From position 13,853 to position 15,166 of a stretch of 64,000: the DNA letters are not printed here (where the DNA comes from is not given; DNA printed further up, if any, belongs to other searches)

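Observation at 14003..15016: Gfo/Idh/MocA oxidoreductase inserted between lpxA and lpxB: possible GnnA-type route to a GlcN3N (2,3-diamino-glucose) lipid A backbone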

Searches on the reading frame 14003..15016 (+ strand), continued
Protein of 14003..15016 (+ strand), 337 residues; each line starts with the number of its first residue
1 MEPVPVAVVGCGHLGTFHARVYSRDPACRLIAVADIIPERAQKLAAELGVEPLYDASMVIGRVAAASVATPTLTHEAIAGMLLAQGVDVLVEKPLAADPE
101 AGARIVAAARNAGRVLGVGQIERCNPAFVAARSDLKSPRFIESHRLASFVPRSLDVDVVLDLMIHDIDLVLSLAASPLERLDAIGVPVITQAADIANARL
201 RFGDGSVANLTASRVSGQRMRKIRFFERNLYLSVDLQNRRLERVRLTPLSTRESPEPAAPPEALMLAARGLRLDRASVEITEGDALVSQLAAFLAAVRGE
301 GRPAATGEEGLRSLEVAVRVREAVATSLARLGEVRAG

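Call 47: fold_search(model_id=the predicted structure, library=pdb)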
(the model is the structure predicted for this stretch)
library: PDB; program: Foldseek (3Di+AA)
matches with E <= 10: 1697; with E <= 0.001: 479
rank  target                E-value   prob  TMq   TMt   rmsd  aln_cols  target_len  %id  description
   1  7bvj_D                4.7e-36  1.00  0.85  0.94   2.5       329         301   35  UDP-N-acetylglucosamine 3-dehydrogenase GnnA from Acidithiobacillus ferrooxidans (P21) (released 2020-12-02)
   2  7bvj_A                5.0e-36  1.00  0.86  0.92   2.7       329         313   36  UDP-N-acetylglucosamine 3-dehydrogenase GnnA from Acidithiobacillus ferrooxidans (P21) (released 2020-12-02)
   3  7bvj_C                9.5e-36  1.00  0.85  0.95   1.9       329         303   36  UDP-N-acetylglucosamine 3-dehydrogenase GnnA from Acidithiobacillus ferrooxidans (P21) (released 2020-12-02)
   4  7bvj_B                4.0e-34  1.00  0.84  0.94   2.5       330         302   35  UDP-N-acetylglucosamine 3-dehydrogenase GnnA from Acidithiobacillus ferrooxidans (P21) (released 2020-12-02)
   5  7bvk_A                5.2e-33  1.00  0.85  0.94   2.3       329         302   35  UDP-N-acetylglucosamine 3-dehydrogenase GnnA from Acidithiobacillus ferrooxidans (P212121) (released 2020-12-02)
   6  6ktj_C                1.3e-22  1.00  0.81  0.74   8.0       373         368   23  Crystal structure of scyllo-inositol dehydrogenase R178A mutant, apo-form, from Paracoccus laeviglucosivorans (released 2019-12-25)
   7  3cea_A                6.0e-22  1.00  0.75  0.74   7.9       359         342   17  Crystal structure of myo-inositol 2-dehydrogenase (NP_786804.1) from Lactobacillus plantarum at 2.40 A resolution (released 2008-03-11)
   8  3db2_C                1.0e-21  1.00  0.81  0.79   3.7       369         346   17  Crystal structure of a putative nadph-dependent oxidoreductase (dhaf_2064) from desulfitobacterium hafniense dcb-2 at  (released 2008-06-24)
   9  5yab_A                1.0e-21  1.00  0.79  0.72   8.5       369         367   21  Crystal structure of scyllo-inositol dehydrogenase with L-glucose dehydrogenase activity (released 2018-05-23)
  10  6ktj_A                1.1e-21  1.00  0.80  0.74   8.2       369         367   22  Crystal structure of scyllo-inositol dehydrogenase R178A mutant, apo-form, from Paracoccus laeviglucosivorans (released 2019-12-25)
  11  4gqa_D                1.2e-21  1.00  0.79  0.71   3.9       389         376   19  Crystal structure of NAD binding oxidoreductase from Klebsiella pneumoniae (released 2012-09-12)
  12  2glx_A                1.3e-21  1.00  0.78  0.79   3.0       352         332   21  Crystal Structure Analysis of bacterial 1,5-AF Reductase (released 2006-08-29)
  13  4mkz                  1.3e-21  1.00  0.76  0.76   7.5       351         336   19  Crystal Structure of apo scyllo-inositol dehydrogenase from Lactobacillus casei at 77K (released 2015-03-04)
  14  5yap_B                1.5e-21  1.00  0.79  0.73   3.6       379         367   20  Crystal structure of scyllo-inositol dehydrogenase with L-glucose dehydrogenase activity complexed with L-glucono-1,5- (released 2018-05-23)
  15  4mkx                  1.5e-21  1.00  0.76  0.76   7.4       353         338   19  Crystal Structure of apo scyllo-inositol dehydrogenase from Lactobacillus casei (released 2015-03-04)
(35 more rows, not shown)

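Call 60: search_protein_families(library=ncbifam, proteins=[L065:10001-10918:+, L065:10942-12036:+, L012:5260-6387:+], max_evalue=0.00001)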
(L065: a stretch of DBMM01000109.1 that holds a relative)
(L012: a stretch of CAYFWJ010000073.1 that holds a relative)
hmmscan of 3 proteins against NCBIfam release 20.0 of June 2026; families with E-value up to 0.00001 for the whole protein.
L065:10001-10918:+ (306 aa): 8 families
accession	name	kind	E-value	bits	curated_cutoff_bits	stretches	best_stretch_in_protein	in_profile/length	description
NF040723.1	UDP-GlcNAcDh_Arch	equivalog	2.8e-66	224.1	450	1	4-304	1-296/302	UDP-N-acetylglucosamine 3-dehydrogenase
TIGR04380.1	myo_inos_iolG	equivalog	7e-32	110.6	355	1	4-304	2-318/330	inositol 2-dehydrogenase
NF008607.0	PRK11579.1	subfamily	4.9e-14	52.1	330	1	3-138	4-140/346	oxidoreductase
NF052679.1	InsChiInosDhIolG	equivalog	2.5e-12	46.5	540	1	3-176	2-187/343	bifunctional inositol 2-dehydrogenase/D-chiro-inositol 1-dehydrogenase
NF052479.1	LevoglcsnDh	equivalog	1.1e-09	37.5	650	1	1-123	1-134/386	levoglucosan dehydrogenase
NF058561.1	BT_2158_fam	equivalog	5.2e-09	35.2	750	1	4-120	36-154/487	glycoside 3-dehydrogenase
TIGR01761.1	thiaz-red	subfamily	1.8e-06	27.7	188.8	1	14-130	13-130/350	thiazolinyl imide reductase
NF041392.1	XylDh_Gfo6_Halo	equivalog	5e-06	25.5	350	0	4-130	17-150/350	D-xylose 1-dehydrogenase Gfo6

L065:10942-12036:+ (364 aa): 20 families
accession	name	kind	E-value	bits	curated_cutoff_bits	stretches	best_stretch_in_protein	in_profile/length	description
TIGR03588.1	PseC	equivalog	1.1e-80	271.3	423.5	1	16-359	11-377/380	UDP-4-amino-4,6-dideoxy-N-acetyl-beta-L-altrosamine transaminase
TIGR04181.1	NHT_00031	hypoth_equivalog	7.5e-72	242.2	420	1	15-341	9-357/359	LegC family aminotransferase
NF008658.2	PRK11658.1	equivalog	3.2e-69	233.4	631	1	19-359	17-374/379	UDP-4-amino-4-deoxy-L-arabinose aminotransferase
NF008687.0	PRK11706.1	equivalog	7.9e-68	228.9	375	1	45-360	41-372/375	dTDP-4-amino-4,6-dideoxygalactose transaminase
TIGR04427.1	PLP_DesI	equivalog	1.3e-56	192.4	650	1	34-356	51-377/390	dTDP-4-dehydro-6-deoxyglucose aminotransferase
TIGR02379.1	ECA_wecE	subfamily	1.6e-56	191.7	434.85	1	48-361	44-374/376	dTDP-4-amino-4,6-dideoxy-D-glucose transaminase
NF011936.0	PRK15407.1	equivalog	1.6e-51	175.4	423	2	21-214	51-251/440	lipopolysaccharide biosynthesis protein RfbH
NF004621.0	PRK05957.1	equivalog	1.5e-10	40.4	498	1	40-159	78-202/389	pyridoxal phosphate-dependent aminotransferase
NF006488.0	PRK08912.1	equivalog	1.1e-09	37.8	498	1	54-158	90-188/387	aminotransferase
NF005816.0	PRK07682.1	equivalog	1.7e-09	36.8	620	1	53-156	93-202/390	aminotransferase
NF006569.0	PRK09082.1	subfamily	1.3e-08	34.4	420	1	49-156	89-202/386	methionine aminotransferase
NF004770.0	PRK06108.1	subfamily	1.4e-08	34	422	1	47-154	93-207/396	pyridoxal phosphate-dependent aminotransferase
NF009079.0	PRK12414.1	subfamily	5e-08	32.4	481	1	46-128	86-167/384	methionine aminotransferase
NF005855.0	PRK07777.1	equivalog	6.9e-07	28.9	553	1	54-156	93-202/391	pyridoxal phosphate-dependent aminotransferase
NF005817.0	PRK07683.1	equivalog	1.4e-06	27.3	575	1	50-128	89-166/387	aminotransferase A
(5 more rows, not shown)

L012:5260-6387:+ (375 aa): 19 families
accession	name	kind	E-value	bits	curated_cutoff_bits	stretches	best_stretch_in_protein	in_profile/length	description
TIGR03588.1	PseC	equivalog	3.2e-80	269.9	423.5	1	26-372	17-380/380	UDP-4-amino-4,6-dideoxy-N-acetyl-beta-L-altrosamine transaminase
NF008658.2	PRK11658.1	equivalog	1.9e-70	237.4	631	1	19-372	9-377/379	UDP-4-amino-4-deoxy-L-arabinose aminotransferase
NF008687.0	PRK11706.1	equivalog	6.1e-68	229.3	375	1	42-371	34-373/375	dTDP-4-amino-4,6-dideoxygalactose transaminase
TIGR04181.1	NHT_00031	hypoth_equivalog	3.8e-67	226.7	420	1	27-351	17-357/359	LegC family aminotransferase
TIGR04427.1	PLP_DesI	equivalog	7.2e-65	219.6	650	1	22-369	34-380/390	dTDP-4-dehydro-6-deoxyglucose aminotransferase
TIGR02379.1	ECA_wecE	subfamily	1.4e-54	185.3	434.85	1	41-372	33-375/376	dTDP-4-amino-4,6-dideoxy-D-glucose transaminase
NF011936.0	PRK15407.1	equivalog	8.8e-53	179.5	423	2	32-218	58-251/440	lipopolysaccharide biosynthesis protein RfbH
NF004770.0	PRK06108.1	subfamily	1.4e-11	43.8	422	1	51-160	93-209/396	pyridoxal phosphate-dependent aminotransferase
NF002878.0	PRK03321.1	subfamily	2.9e-09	36.1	374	1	20-132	38-150/352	histidinol-phosphate transaminase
NF004621.0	PRK05957.1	equivalog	6.2e-09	35.1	498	1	60-163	94-202/389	pyridoxal phosphate-dependent aminotransferase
NF006569.0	PRK09082.1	subfamily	9.8e-09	34.8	420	1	56-132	92-168/386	methionine aminotransferase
NF009079.0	PRK12414.1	subfamily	1.2e-08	34.4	481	1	60-132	96-167/384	methionine aminotransferase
NF006488.0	PRK08912.1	equivalog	1.8e-08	33.8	498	1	61-132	93-164/387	aminotransferase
NF005732.0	PRK07550.1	equivalog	1e-07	31.3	366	1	58-161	96-206/389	aminotransferase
NF005816.0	PRK07682.1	equivalog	1.1e-07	30.9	620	1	63-132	99-168/390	aminotransferase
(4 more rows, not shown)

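Call 66: find_homologous_proteins(query=A3, max_evalue=1e-30)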
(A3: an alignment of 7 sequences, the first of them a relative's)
Query A3 (7 sequences) (364 aa, profile of the alignment): 8000 proteins with E <= 1e-30 among 8000 candidates; the best 120 are listed.
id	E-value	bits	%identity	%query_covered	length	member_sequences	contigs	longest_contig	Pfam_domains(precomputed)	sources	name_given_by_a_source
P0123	1.3e-209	714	-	-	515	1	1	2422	PF00155.28,PF00266.26,PF01212.28,PF01053.27,PF01041.24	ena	-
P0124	5.9e-204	695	62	99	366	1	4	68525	PF01212.28,PF01053.27,PF01041.24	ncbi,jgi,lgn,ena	-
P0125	7.4e-204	695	62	99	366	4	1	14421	PF01212.28,PF01053.27,PF01041.24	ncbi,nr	ncbi:MAG TPA: DegT/DnrJ/EryC1/StrS family aminotransferase [Methylococcaceae bacterium]|nr:DegT/DnrJ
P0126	1.0e-201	688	63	99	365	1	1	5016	PF00155.28,PF01212.28,PF01053.27,PF01041.24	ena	-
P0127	3.9e-201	686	64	99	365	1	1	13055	PF01212.28,PF01053.27,PF01041.24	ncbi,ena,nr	ncbi:MAG: DegT/DnrJ/EryC1/StrS family aminotransferase [Methylococcales bacterium]|nr:DegT/DnrJ/EryC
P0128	4.6e-201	685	64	100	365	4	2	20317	PF00266.26,PF01212.28,PF01053.27,PF01041.24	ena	-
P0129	5.3e-201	685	64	99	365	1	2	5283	PF00155.28,PF00266.26,PF01212.28,PF01053.27,PF01041.24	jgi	-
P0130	7.4e-201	685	63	99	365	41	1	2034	PF01212.28,PF01053.27,PF01041.24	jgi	jgi:dTDP-4-amino-4,6-dideoxygalactose transaminase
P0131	9.2e-201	684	63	100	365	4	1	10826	PF01212.28,PF01053.27,PF01041.24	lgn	-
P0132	9.3e-201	684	64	100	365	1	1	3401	PF01212.28,PF01053.27,PF01041.24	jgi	jgi:dTDP-4-amino-4,6-dideoxygalactose transaminase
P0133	1.0e-200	684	62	99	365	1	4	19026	PF00155.28,PF01212.28,PF01041.24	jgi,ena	-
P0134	1.1e-200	684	63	100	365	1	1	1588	PF01212.28,PF01053.27,PF01041.24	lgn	-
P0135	1.1e-200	684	62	99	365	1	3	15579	PF00155.28,PF01212.28,PF01041.24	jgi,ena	-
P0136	1.5e-200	684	61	100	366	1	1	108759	PF01212.28,PF01053.27,PF01041.24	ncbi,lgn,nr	ncbi:MAG: DegT/DnrJ/EryC1/StrS family aminotransferase [Methylobacter tundripaludum]|nr:DegT/DnrJ/Er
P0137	1.6e-200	684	62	100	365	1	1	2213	PF01212.28,PF01053.27,PF01041.24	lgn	-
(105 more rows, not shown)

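Call 69: search_solved_structures(query=A2, max_evalue=1e-8)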
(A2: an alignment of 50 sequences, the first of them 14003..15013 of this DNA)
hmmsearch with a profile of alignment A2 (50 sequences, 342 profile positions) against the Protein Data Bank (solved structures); distinct sequences matched with E-value up to 1e-8: 89 (the best 60 are shown).
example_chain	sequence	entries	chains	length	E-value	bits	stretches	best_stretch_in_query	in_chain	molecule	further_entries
7bvj_A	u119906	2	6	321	8.6e-95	320.9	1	5-339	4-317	Oxidoreductase, NAD-binding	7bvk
4hkt_A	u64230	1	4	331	1.4e-30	109.7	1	4-185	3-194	Inositol 2-dehydrogenase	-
3ezy_A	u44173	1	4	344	2.7e-30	108.8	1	4-217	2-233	Dehydrogenase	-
6jw6_A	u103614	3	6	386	8.6e-26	94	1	2-138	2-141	Dehydrogenase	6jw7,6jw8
6nor_A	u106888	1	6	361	6.6e-24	87.8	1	2-134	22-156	Putative NAD dependent dehydrogenase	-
3c1a_A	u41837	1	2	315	1.5e-22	83.4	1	2-176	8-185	Putative oxidoreductase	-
3cea_A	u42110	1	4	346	1.5e-22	83.4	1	3-213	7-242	Myo-inositol 2-dehydrogenase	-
9azo_A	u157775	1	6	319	4.9e-22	81.7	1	1-141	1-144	PmdC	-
3e18_A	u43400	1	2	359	4.9e-22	81.7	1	6-210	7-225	oxidoreductase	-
3euw_A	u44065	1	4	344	6.1e-22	81.4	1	4-228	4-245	Myo-inositol dehydrogenase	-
5ya8_A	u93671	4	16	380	1.1e-21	80.5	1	3-137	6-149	Scyllo-inositol dehydrogenase with L-glucose dehydrogenase activity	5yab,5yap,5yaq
6ktj_A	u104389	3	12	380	1.1e-21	80.5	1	3-137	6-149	Scyllo-inositol dehydrogenase with L-glucose dehydrogenase activity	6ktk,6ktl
4fb5_A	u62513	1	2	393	1.3e-21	80.3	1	2-137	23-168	Probable oxidoreductase protein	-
4mkx_A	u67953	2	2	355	2.6e-21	79.3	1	2-215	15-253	Inositol dehydrogenase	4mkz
4n54_A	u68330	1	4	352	3e-21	79.1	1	3-215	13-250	Inositol dehydrogenase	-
3q2i_A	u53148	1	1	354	6.2e-21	78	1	3-141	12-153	dehydrogenase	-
3q2k_A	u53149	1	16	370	6.3e-21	78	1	3-141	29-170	oxidoreductase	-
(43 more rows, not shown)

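Call 75: find_encoding_contigs(protein=P0016, flank=10000, max_places=1)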
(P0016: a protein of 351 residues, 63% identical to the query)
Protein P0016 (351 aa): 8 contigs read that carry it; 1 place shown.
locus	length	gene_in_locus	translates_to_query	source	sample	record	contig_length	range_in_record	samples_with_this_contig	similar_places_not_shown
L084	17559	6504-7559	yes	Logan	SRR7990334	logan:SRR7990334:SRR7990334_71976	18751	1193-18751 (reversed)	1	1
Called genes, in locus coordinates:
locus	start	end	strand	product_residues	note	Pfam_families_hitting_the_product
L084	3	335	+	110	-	?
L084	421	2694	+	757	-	PF08479:POTRA_2 (faint), PF07244:POTRA, PF01103:Omp85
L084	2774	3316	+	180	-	PF03938:OmpH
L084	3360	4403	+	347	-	PF04613:LpxD, PF25084:LbH_EIF2B (weak), PF25087:GMPPB_C (weak), PF14602:Hexapep_2 (faint), PF00132:Hexapep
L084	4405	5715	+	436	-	PF03331:LpxC, PF22817:ApeP-like (weak), PF07977:FabA, PF22818:ApeI-like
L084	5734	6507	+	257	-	PF25087:GMPPB_C (faint), PF25084:LbH_EIF2B (faint), PF00132:Hexapep, PF13720:Acetyltransf_11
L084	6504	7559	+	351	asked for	PF01408:GFO_IDH_MocA, PF22725:GFO_IDH_MocA_C3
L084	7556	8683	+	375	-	PF02684:LpxB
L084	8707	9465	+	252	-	PF04028:DUF374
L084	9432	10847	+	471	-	PF04413:Glycos_transf_N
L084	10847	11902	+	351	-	PF02606:LpxK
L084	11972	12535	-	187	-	-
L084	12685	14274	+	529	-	PF00890:FAD_binding_2, PF07992:Pyr_redox_2 (faint), PF02910:Succ_DH_flav_C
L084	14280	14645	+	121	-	-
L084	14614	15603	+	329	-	PF01075:Glyco_transf_9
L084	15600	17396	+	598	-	PF02518:HATPase_c (weak), PF13589:HATPase_c_3, PF01119:DNA_mis_repair, PF08676:MutL_C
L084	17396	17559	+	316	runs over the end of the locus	PF01745:IPT, PF01715:IPPT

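Call 76: find_encoding_contigs(protein=P0059, flank=10000, max_places=1)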
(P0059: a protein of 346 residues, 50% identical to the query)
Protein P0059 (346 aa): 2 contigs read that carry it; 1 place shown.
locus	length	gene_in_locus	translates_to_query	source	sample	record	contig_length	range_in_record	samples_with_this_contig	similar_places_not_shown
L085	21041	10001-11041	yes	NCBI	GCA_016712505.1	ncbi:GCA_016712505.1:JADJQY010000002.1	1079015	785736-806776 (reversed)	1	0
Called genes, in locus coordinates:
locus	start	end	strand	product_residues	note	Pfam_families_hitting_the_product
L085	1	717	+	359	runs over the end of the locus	PF00217:ATP-gua_Ptrans, PF27454:McsB_C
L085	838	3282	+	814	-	PF02861:Clp_N, PF02861:Clp_N, PF00004:AAA, PF23569:NBD_SMAX1, PF17871:AAA_lid_9, PF00004:AAA, PF07724:AAA_2, PF07728:AAA_5, +9 more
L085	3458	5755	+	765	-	PF08479:POTRA_2 (faint), PF07244:POTRA, PF01103:Omp85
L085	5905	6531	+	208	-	PF03938:OmpH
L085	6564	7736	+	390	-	-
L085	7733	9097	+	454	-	PF03331:LpxC, PF07977:FabA, PF22818:ApeI-like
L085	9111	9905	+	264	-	PF25084:LbH_EIF2B (faint), PF25087:GMPPB_C (weak), PF00132:Hexapep, PF13720:Acetyltransf_11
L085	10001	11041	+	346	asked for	PF01408:GFO_IDH_MocA, PF22725:GFO_IDH_MocA_C3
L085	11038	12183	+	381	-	PF02684:LpxB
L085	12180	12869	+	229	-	PF04028:DUF374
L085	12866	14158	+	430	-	PF04413:Glycos_transf_N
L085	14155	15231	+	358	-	PF02606:LpxK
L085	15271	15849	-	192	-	-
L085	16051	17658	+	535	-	PF00890:FAD_binding_2, PF02910:Succ_DH_flav_C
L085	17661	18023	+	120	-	-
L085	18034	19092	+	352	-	PF01075:Glyco_transf_9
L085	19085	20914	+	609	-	PF02518:HATPase_c (weak), PF13589:HATPase_c_3, PF01119:DNA_mis_repair, PF08676:MutL_C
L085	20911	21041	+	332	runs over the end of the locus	PF01745:IPT (faint), PF01715:IPPT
